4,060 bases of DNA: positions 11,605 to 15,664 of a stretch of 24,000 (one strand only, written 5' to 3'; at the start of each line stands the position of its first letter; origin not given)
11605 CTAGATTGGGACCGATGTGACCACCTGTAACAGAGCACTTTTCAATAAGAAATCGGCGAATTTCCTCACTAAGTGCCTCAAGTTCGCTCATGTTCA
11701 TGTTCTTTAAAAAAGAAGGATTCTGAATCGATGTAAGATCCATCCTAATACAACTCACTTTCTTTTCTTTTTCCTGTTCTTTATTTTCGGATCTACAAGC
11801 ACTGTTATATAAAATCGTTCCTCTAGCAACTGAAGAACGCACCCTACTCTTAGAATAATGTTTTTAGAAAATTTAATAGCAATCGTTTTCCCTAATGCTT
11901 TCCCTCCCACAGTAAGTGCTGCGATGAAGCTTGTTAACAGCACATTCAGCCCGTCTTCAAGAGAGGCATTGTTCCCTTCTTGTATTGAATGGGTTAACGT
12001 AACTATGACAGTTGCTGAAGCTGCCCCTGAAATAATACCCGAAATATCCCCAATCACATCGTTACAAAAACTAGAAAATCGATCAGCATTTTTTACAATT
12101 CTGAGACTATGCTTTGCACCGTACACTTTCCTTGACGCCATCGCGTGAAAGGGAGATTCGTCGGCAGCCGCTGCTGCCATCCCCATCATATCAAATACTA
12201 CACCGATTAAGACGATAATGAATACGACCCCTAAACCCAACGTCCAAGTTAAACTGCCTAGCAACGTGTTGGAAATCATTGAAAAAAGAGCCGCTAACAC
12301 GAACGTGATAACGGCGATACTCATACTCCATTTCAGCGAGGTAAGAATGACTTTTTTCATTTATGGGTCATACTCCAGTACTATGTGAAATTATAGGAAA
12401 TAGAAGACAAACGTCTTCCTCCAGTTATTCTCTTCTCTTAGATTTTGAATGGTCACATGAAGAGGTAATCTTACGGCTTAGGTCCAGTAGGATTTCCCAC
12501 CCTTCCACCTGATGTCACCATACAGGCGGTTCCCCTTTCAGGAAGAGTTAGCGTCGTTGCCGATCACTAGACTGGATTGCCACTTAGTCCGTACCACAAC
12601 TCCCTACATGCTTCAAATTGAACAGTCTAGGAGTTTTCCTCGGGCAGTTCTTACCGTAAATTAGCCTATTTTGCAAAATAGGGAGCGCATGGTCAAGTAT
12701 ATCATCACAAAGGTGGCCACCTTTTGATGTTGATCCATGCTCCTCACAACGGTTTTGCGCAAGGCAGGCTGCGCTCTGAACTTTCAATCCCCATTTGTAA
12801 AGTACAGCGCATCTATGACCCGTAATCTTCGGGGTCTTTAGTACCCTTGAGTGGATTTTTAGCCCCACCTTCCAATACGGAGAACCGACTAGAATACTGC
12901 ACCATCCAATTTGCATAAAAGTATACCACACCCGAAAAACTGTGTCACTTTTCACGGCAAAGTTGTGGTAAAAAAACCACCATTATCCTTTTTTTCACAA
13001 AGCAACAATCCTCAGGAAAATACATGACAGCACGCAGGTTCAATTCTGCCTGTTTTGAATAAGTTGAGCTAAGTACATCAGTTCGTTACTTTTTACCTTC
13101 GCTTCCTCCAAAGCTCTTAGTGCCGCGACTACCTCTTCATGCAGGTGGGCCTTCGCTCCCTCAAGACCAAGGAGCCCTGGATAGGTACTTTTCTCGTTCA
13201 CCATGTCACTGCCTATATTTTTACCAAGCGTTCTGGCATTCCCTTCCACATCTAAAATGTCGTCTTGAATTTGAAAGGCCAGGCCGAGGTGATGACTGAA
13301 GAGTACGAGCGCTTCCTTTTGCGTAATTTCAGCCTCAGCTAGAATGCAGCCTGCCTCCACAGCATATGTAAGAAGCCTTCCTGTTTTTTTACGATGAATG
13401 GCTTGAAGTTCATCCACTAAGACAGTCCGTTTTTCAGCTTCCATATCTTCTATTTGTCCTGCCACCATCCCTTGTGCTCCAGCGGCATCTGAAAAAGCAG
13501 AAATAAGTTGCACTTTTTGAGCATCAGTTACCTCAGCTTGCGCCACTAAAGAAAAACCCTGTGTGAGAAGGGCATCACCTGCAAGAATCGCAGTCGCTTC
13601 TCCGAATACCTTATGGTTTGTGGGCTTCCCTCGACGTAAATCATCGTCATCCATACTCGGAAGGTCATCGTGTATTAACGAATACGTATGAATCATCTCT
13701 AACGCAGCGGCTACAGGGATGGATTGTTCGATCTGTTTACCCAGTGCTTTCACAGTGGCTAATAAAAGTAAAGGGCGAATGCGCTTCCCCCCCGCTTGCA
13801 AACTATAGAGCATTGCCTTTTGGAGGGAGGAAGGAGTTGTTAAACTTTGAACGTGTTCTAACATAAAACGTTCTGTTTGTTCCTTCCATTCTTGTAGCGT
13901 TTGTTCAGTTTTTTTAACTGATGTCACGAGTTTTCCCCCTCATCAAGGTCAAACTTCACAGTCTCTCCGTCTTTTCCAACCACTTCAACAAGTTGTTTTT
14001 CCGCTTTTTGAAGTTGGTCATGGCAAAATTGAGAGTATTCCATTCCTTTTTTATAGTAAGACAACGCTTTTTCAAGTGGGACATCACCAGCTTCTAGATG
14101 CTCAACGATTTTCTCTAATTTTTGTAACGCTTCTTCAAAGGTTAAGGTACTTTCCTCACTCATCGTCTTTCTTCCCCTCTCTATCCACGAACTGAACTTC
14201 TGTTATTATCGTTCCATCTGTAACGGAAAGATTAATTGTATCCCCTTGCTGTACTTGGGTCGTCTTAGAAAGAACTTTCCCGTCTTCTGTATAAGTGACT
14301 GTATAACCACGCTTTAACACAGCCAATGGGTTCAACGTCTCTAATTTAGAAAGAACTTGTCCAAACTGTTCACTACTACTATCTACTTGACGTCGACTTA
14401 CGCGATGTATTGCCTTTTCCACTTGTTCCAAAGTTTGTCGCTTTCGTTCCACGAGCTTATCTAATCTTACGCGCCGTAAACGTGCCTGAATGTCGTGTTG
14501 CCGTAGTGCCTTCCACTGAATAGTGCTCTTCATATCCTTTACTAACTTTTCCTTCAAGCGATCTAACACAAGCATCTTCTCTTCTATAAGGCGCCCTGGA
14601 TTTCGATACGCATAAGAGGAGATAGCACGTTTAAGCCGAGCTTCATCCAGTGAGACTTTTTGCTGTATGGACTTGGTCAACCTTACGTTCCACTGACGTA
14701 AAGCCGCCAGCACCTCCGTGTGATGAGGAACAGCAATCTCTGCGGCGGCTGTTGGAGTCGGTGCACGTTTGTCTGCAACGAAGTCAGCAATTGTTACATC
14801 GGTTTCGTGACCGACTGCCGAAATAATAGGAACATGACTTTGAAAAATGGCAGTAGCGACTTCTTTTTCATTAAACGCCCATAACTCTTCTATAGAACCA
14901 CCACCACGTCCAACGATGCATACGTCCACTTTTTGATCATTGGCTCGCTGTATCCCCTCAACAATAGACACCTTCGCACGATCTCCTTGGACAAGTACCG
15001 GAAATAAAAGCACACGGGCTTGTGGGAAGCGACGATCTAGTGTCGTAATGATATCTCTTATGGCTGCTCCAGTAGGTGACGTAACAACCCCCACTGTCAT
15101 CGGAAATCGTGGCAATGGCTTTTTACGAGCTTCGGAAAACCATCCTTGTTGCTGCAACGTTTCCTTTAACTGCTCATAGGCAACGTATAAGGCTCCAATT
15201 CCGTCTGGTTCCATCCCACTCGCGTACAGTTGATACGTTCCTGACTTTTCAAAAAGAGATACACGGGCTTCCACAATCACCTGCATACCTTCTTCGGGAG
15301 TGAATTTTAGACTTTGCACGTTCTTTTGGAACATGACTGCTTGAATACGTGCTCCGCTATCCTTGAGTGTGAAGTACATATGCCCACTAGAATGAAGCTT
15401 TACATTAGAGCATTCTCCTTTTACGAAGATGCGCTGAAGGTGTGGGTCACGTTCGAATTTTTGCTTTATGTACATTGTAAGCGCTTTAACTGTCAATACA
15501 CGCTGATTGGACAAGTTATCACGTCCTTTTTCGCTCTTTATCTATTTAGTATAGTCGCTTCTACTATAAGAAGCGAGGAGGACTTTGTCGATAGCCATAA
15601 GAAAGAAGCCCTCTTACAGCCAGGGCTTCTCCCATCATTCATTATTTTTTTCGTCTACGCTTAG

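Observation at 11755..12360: Four-TM protein with a polybasic tail directly downstream of the RNA: candidate OapA membrane partner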

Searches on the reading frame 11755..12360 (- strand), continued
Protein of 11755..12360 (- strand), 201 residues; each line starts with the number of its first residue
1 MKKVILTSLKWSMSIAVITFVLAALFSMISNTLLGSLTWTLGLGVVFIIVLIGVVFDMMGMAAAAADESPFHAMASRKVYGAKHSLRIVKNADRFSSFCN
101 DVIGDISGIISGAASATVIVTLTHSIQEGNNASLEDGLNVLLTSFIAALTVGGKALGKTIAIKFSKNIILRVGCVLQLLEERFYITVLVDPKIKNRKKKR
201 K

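Call 45: list_cluster_members(proteins=[P0380, P0001])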
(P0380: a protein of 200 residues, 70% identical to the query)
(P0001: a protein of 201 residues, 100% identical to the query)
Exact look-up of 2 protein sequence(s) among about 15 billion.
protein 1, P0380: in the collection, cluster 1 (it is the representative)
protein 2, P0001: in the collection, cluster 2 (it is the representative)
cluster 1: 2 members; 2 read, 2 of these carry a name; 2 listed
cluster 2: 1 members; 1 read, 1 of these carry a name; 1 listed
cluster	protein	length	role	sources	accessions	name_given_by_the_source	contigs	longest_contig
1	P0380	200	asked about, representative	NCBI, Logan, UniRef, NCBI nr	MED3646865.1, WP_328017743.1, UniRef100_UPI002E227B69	hypothetical protein P4475_08565 [Halalkalibacterium halodurans] | hypothetical protein n=1 Tax=Halalkalibacterium halodurans TaxID=86665 RepID=UPI002E227B69 | hypothetical protein [Halalkalibacterium halodurans]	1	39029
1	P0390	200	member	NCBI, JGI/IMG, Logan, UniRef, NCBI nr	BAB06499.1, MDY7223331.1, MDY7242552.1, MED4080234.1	hypothetical protein P4637_07450 [Halalkalibacterium halodurans] | CBS domain containing-hemolysin-like protein | BH2780 protein n=2 Tax=Halalkalibacterium halodurans TaxID=86665 RepID=Q9K970_HALH5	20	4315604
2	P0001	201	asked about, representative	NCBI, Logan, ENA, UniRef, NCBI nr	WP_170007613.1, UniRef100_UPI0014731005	hypothetical protein [Bacillus fonticola] | hypothetical protein n=1 Tax=Bacillus fonticola TaxID=2728853 RepID=UPI0014731005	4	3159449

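Call 51: find_encoding_contigs(protein=P0001, flank=1500, max_places=6)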
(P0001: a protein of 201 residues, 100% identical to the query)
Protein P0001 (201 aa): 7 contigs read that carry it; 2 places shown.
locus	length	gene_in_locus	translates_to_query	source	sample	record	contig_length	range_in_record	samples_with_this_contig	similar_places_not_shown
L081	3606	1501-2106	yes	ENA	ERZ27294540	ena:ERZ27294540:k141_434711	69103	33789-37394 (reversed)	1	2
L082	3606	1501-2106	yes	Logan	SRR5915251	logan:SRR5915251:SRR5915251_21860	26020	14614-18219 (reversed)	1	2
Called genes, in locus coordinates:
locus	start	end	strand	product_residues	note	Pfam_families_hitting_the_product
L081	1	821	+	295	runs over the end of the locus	PF00348:polyprenyl_synt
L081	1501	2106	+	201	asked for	-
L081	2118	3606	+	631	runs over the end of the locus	PF13292:DXP_synthase_N, PF02779:Transket_pyr, PF02780:Transketolase_C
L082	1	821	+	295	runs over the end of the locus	PF00348:polyprenyl_synt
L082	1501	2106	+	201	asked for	-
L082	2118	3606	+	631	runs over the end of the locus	PF13292:DXP_synthase_N, PF02779:Transket_pyr, PF02780:Transketolase_C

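Call 52: find_encoding_contigs(protein=P0002, flank=1500, max_places=3)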
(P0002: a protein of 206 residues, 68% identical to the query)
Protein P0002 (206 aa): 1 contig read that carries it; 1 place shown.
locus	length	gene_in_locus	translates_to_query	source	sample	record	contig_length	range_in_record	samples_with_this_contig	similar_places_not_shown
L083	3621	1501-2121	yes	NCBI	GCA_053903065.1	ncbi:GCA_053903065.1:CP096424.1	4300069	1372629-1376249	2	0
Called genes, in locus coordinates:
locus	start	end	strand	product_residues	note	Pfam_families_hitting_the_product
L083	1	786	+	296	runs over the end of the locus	PF00348:polyprenyl_synt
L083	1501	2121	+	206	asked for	-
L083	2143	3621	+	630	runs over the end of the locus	PF13292:DXP_synthase_N, PF00456:Transketolase_N (faint), PF02779:Transket_pyr, PF02780:Transketolase_C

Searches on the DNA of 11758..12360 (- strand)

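Call 32: search_rna_families(sources=[L061, L062, L063, L064, L065, L066, L067, L068, L069, L070, L071, L072, L073, L074, L075, L076, L077, L078, L079, L080], threshold=gathering)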
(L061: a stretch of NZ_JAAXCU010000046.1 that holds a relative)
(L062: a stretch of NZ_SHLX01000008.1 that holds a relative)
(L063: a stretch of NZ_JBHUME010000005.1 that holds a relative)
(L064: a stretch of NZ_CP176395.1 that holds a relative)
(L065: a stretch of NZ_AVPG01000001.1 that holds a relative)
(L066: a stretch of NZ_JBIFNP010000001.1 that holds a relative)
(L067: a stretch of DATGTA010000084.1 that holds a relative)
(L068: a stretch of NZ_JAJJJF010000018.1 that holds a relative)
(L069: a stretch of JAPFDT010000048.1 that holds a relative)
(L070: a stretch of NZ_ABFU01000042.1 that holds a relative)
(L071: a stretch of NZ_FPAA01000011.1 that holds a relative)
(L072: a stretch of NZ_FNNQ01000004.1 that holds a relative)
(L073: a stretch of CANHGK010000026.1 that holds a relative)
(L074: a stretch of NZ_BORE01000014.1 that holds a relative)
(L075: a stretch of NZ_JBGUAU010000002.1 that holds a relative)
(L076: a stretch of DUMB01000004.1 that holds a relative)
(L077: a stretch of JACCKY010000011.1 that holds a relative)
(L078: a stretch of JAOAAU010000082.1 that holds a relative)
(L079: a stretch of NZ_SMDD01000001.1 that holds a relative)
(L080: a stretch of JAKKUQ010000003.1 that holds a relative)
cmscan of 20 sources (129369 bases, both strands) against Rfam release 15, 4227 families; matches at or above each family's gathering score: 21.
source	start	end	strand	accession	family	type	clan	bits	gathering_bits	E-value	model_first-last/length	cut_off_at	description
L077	2244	2846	+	RF01071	OLE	Gene;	-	558.4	50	1e-160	1-616/616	no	Ornate Large Extremophilic RNA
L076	2171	2813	+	RF01071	OLE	Gene;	-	547.1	50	2.3e-157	1-616/616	no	Ornate Large Extremophilic RNA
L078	2187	2835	+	RF01071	OLE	Gene;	-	542.8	50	4.3e-156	1-616/616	no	Ornate Large Extremophilic RNA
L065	2335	2961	+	RF01071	OLE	Gene;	-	535.4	50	6.9e-154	1-616/616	no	Ornate Large Extremophilic RNA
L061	2261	2890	+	RF01071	OLE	Gene;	-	531.4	50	1e-152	1-616/616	no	Ornate Large Extremophilic RNA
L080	2308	2924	+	RF01071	OLE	Gene;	-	525.5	50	5.8e-151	1-616/616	no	Ornate Large Extremophilic RNA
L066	2294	2968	+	RF01071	OLE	Gene;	-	516.9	50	2.1e-148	1-616/616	no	Ornate Large Extremophilic RNA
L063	2273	2960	+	RF01071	OLE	Gene;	-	514.7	50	9.2e-148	1-616/616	no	Ornate Large Extremophilic RNA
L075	2352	2955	+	RF01071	OLE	Gene;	-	512.2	50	5.2e-147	1-616/616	no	Ornate Large Extremophilic RNA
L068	2324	2941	+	RF01071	OLE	Gene;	-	503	50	2.7e-144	1-616/616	no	Ornate Large Extremophilic RNA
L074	2363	2981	+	RF01071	OLE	Gene;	-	503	50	2.8e-144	1-616/616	no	Ornate Large Extremophilic RNA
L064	2263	2933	+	RF01071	OLE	Gene;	-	498.7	50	5.2e-143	1-616/616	no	Ornate Large Extremophilic RNA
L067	2358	2970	+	RF01071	OLE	Gene;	-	498.2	50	7.5e-143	1-616/616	no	Ornate Large Extremophilic RNA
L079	2289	2890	+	RF01071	OLE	Gene;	-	497.8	50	9.4e-143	1-616/616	no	Ornate Large Extremophilic RNA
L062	2278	2940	+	RF01071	OLE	Gene;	-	496.1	50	3e-142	1-616/616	no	Ornate Large Extremophilic RNA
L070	2346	2975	+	RF01071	OLE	Gene;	-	488.1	50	7.4e-140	1-616/616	no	Ornate Large Extremophilic RNA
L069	2332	2972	+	RF01071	OLE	Gene;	-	480.7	50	1.1e-137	1-616/616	no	Ornate Large Extremophilic RNA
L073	379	1020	+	RF01071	OLE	Gene;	-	475.9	50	3e-136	1-616/616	no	Ornate Large Extremophilic RNA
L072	2242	2846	+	RF01071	OLE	Gene;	-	472.5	50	3e-135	1-616/616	no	Ornate Large Extremophilic RNA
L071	2236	2841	+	RF01071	OLE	Gene;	-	470.3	50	1.4e-134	1-616/616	no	Ornate Large Extremophilic RNA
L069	2052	2116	+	RF01690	Bacillaceae-1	Gene; sRNA;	-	46.8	35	4.1e-05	1-67/67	no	Bacillaceae-1 RNA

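Call 37: search_rna_families(source=L002, start=2200, end=3050, threshold=gathering, show_alignments=1)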
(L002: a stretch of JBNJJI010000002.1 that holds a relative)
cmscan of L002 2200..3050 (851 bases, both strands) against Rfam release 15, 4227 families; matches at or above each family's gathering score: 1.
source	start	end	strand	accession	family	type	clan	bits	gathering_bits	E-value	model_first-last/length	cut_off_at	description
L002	2331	2947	+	RF01071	OLE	Gene;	-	535.1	50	5.5e-156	1-616/616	no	Ornate Large Extremophilic RNA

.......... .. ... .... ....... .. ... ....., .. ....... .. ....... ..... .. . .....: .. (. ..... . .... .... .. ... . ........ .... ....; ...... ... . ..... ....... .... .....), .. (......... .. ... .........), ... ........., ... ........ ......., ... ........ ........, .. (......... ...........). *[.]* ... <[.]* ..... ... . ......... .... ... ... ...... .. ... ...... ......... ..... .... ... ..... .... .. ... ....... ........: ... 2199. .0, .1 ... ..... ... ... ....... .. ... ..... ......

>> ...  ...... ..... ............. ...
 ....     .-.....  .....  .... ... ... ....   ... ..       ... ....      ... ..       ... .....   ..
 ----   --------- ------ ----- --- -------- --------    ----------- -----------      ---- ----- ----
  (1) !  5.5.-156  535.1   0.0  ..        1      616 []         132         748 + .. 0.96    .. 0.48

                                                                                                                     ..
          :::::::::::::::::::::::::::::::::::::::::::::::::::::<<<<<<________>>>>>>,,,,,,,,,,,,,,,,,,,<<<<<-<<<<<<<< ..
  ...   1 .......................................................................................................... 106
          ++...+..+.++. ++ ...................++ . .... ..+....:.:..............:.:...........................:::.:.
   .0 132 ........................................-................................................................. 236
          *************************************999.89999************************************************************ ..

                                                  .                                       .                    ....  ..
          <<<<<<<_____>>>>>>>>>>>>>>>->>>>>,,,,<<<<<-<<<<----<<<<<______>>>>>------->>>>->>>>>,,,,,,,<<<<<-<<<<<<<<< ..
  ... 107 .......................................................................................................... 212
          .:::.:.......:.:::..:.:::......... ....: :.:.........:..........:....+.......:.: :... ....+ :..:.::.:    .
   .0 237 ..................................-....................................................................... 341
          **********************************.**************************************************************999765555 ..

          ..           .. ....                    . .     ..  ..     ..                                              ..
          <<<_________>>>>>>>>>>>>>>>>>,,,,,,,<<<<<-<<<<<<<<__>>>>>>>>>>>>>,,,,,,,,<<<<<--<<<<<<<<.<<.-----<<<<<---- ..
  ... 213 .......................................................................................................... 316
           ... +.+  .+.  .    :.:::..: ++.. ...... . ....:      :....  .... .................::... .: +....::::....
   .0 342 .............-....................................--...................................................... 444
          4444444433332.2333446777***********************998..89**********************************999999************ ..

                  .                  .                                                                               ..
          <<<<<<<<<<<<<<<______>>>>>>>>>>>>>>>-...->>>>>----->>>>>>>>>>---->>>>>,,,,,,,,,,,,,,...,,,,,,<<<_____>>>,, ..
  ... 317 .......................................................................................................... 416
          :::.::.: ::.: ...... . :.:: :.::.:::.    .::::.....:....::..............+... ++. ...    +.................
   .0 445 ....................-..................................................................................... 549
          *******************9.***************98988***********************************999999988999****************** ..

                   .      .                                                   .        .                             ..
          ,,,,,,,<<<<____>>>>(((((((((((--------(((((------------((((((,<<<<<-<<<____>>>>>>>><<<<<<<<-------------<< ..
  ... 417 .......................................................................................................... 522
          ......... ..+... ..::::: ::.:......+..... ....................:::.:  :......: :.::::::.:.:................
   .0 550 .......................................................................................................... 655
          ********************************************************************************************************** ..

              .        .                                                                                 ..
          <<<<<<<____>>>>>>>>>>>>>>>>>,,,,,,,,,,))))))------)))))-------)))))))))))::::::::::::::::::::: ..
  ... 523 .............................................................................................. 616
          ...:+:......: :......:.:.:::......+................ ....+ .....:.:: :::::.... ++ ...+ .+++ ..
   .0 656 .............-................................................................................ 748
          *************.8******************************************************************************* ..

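Call 53: search_rna_families(sources=[L081, L082, L083], threshold=gathering)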
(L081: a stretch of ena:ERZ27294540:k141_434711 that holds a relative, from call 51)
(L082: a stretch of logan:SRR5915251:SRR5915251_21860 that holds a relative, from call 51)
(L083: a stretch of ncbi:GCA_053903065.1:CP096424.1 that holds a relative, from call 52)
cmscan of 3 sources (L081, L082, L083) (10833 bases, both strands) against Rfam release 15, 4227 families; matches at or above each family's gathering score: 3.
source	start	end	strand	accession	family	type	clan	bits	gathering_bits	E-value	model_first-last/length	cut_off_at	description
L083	829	1445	+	RF01071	OLE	Gene;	-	540.4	50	1.9e-156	1-616/616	no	Ornate Large Extremophilic RNA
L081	940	1428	+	RF01071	OLE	Gene;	-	253.3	50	2.9e-71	1-616/616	no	Ornate Large Extremophilic RNA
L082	940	1428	+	RF01071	OLE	Gene;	-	253.3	50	2.9e-71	1-616/616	no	Ornate Large Extremophilic RNA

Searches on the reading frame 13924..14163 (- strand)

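Call 3: search_protein_families(library=pfam, proteins=[window:13924-14163:-], max_evalue=0.01)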
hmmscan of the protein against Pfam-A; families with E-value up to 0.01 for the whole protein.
window:13924-14163:- (79 aa): 3 families
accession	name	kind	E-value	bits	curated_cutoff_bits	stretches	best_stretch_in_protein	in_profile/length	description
PF02609.21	Exonuc_VII_S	-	3.9e-20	72.1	24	1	9-58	1-50/52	Exonuclease VII small subunit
PF01639.22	v110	-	0.0069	16.7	25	1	15-50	10-45/104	Viral family 110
PF09145.16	Ubiq-assoc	-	0.008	16.5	27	0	30-52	20-42/44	Ubiquitin-associated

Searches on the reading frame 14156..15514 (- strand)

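Call 3: search_protein_families(library=pfam, proteins=[window:14156-15514:-], max_evalue=0.01)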
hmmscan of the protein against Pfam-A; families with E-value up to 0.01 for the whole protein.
window:14156-15514:- (452 aa): 4 families
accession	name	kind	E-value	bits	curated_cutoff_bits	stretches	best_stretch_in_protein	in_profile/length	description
PF02601.20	Exonuc_VII_L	-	9.1e-105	351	35.9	1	125-437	1-313/315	Exonuclease VII, large subunit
PF13742.12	tRNA_anti_2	-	2.5e-30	105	27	1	7-101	1-94/95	OB-fold nucleic acid binding domain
PF01336.31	tRNA_anti-codon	-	1.6e-12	47.6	27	1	31-103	3-74/75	OB-fold nucleic acid binding domain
PF17768.7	RecJ_OB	-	0.0088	16.6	27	0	36-97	41-104/107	RecJ OB domain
